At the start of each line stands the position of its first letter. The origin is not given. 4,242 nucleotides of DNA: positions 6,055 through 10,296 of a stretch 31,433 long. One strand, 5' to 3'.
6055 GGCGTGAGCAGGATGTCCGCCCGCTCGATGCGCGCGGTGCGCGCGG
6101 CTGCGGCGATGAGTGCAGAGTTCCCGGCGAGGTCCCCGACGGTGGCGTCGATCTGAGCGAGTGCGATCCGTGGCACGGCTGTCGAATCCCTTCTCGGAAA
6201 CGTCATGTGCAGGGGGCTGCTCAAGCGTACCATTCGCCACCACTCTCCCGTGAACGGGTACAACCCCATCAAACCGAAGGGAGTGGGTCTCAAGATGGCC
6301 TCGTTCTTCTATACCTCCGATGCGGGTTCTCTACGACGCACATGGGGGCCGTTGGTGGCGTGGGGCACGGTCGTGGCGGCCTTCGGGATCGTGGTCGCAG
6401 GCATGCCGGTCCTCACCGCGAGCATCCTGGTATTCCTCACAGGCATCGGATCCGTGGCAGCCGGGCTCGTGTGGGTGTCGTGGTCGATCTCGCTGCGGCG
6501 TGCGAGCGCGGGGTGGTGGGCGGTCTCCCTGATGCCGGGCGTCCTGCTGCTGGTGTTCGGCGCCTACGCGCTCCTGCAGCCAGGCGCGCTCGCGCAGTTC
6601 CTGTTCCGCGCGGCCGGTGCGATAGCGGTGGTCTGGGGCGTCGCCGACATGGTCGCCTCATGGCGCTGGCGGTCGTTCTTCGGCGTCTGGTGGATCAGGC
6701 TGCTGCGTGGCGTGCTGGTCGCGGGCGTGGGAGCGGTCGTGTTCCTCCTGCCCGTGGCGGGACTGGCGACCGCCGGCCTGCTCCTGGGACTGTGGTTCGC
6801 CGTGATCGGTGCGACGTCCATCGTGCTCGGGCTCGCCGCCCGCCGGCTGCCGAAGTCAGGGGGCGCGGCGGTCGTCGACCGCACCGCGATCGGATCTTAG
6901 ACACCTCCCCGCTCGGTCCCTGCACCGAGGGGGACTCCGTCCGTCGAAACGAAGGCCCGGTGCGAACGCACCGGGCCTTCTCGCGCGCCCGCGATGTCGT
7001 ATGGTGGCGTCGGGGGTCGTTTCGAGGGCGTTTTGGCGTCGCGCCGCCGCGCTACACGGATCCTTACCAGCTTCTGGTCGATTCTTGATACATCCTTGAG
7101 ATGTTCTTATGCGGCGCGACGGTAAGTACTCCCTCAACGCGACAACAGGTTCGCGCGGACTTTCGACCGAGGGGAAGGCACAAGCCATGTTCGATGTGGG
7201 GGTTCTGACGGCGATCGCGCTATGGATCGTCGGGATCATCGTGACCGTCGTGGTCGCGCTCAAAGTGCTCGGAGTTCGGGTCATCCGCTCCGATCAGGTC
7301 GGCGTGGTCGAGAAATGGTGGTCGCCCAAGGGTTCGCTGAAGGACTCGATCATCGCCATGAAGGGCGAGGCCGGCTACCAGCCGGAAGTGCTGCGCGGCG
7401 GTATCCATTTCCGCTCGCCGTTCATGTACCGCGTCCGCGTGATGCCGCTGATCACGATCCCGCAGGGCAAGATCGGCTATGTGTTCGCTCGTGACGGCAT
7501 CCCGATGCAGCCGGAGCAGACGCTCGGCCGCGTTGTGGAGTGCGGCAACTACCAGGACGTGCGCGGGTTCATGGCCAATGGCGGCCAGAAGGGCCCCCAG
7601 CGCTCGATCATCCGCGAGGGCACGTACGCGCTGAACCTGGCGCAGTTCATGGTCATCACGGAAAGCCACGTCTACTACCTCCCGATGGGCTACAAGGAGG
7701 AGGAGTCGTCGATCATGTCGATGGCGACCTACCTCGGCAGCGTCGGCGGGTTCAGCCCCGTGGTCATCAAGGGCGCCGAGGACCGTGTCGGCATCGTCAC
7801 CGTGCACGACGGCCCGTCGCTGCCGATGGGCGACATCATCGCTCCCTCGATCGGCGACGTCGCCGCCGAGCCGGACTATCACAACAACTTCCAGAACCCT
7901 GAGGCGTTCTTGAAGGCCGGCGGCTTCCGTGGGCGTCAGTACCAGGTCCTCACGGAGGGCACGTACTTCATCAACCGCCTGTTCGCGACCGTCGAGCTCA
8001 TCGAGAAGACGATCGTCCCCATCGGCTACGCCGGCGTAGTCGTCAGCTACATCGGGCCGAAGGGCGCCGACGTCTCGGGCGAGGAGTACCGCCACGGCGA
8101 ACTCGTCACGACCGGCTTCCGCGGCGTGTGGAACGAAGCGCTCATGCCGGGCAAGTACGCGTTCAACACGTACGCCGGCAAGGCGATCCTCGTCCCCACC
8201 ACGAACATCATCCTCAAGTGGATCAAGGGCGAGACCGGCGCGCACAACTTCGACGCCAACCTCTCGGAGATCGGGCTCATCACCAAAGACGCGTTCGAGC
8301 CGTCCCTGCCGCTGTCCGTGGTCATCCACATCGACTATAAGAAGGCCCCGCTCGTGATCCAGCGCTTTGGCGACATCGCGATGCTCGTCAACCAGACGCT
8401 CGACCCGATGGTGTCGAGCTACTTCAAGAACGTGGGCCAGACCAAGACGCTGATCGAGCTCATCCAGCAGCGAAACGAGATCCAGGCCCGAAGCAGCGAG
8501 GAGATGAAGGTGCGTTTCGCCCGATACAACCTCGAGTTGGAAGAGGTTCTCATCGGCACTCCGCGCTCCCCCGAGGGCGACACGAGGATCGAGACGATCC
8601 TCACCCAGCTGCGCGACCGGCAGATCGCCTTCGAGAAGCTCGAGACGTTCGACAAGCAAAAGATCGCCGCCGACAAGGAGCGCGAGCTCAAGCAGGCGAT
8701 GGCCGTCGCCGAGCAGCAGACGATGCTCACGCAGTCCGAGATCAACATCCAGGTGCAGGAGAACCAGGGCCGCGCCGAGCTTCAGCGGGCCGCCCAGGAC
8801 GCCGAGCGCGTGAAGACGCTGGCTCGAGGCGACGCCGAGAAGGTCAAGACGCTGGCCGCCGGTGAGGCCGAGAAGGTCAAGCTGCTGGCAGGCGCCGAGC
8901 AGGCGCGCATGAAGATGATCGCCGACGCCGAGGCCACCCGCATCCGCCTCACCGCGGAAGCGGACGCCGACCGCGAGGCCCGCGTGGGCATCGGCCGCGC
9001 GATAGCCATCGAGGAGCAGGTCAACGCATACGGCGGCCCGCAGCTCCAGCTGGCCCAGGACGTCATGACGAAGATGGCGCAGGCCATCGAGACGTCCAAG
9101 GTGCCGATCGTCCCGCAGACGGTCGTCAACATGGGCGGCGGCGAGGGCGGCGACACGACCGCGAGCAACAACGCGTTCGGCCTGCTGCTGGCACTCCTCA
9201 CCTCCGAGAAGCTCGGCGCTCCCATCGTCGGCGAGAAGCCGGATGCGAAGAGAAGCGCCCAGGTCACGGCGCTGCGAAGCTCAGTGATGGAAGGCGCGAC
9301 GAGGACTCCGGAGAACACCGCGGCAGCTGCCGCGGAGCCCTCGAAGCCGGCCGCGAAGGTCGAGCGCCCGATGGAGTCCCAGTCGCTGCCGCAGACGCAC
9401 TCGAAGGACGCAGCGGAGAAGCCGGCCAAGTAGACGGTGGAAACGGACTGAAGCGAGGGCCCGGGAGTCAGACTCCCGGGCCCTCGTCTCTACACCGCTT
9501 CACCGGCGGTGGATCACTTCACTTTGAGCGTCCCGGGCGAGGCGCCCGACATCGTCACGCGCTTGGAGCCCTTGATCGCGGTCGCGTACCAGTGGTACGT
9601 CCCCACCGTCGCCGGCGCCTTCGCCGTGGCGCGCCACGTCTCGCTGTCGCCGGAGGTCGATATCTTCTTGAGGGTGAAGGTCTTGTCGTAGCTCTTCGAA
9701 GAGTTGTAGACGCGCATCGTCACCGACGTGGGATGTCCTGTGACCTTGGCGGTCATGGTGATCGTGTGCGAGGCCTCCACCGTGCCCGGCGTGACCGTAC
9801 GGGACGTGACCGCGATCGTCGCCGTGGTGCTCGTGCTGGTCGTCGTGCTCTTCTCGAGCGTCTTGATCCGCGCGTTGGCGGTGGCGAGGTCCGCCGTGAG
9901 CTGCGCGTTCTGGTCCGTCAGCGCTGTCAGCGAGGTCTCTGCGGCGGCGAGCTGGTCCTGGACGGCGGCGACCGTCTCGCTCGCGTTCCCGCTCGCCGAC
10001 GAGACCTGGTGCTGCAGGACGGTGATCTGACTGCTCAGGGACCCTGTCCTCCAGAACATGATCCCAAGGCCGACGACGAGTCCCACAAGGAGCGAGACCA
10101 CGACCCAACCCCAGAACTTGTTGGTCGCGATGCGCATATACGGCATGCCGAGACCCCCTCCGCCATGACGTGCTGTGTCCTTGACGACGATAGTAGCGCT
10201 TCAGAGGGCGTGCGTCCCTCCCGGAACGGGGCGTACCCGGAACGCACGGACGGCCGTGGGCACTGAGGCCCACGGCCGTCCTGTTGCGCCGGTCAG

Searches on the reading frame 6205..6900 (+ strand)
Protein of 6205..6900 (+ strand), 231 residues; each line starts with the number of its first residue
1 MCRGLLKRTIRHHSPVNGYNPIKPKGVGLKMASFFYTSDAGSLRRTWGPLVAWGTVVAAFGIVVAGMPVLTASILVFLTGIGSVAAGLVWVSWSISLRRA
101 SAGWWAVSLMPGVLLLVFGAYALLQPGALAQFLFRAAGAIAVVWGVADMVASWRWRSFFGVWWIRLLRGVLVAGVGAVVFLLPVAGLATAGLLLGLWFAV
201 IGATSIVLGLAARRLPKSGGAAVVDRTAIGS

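Call 8: search_protein_families(library=pfam, proteins=[window:6205-6900:+])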
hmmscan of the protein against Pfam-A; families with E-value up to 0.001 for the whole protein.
window:6205-6900:+ (231 aa): 1 family
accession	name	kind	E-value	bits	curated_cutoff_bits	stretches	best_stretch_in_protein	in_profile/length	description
PF03729.18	DUF308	-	4.9e-11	43.2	25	2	112-180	3-72/73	Short repeat of unknown function (DUF308)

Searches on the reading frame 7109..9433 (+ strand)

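Call 8: search_protein_families(library=pfam, proteins=[window:7109-9433:+])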
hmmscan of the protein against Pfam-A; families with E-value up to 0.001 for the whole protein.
window:7109-9433:+ (774 aa): 1 family
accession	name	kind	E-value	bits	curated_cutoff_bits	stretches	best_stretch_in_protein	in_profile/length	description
PF01145.31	Band_7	-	1.5e-16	61.4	23.6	1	302-516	2-166/176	SPFH domain / Band 7 family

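Call 9: search_protein_families(library=ncbifam, proteins=[window:7109-9433:+])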
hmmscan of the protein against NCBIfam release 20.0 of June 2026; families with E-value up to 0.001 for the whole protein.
window:7109-9433:+ (774 aa): 1 family
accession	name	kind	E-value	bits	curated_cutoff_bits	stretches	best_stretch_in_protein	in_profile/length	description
NF058507.1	FlotScfldFlot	equivalog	4.4e-06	26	700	1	524-693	280-453/477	flotillin lipid rafts scaffold protein FloT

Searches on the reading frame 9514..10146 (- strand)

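Call 8: search_protein_families(library=pfam, proteins=[window:9514-10146:-])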
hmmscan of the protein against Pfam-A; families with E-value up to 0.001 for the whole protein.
window:9514-10146:- (210 aa): 1 family
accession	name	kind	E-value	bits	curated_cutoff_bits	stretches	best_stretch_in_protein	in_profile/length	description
PF06295.17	ZapG-like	-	3.1e-05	24.5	33.5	1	15-100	1-84/123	Z-ring associated protein G-like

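Call 9: search_protein_families(library=ncbifam, proteins=[window:9514-10146:-])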
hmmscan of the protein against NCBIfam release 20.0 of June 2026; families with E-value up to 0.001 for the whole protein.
window:9514-10146:- (210 aa): 2 families
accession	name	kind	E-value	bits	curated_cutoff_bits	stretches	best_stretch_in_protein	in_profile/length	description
TIGR03495.1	phage_LysB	equivalog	0.00025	21.3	92.75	1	16-97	3-87/135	Rz-like lysis system protein LysB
TIGR04211.1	SH3_and_anchor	equivalog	0.00069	19.3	65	1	51-116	60-125/198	TIGR04211 family SH3 domain-containing protein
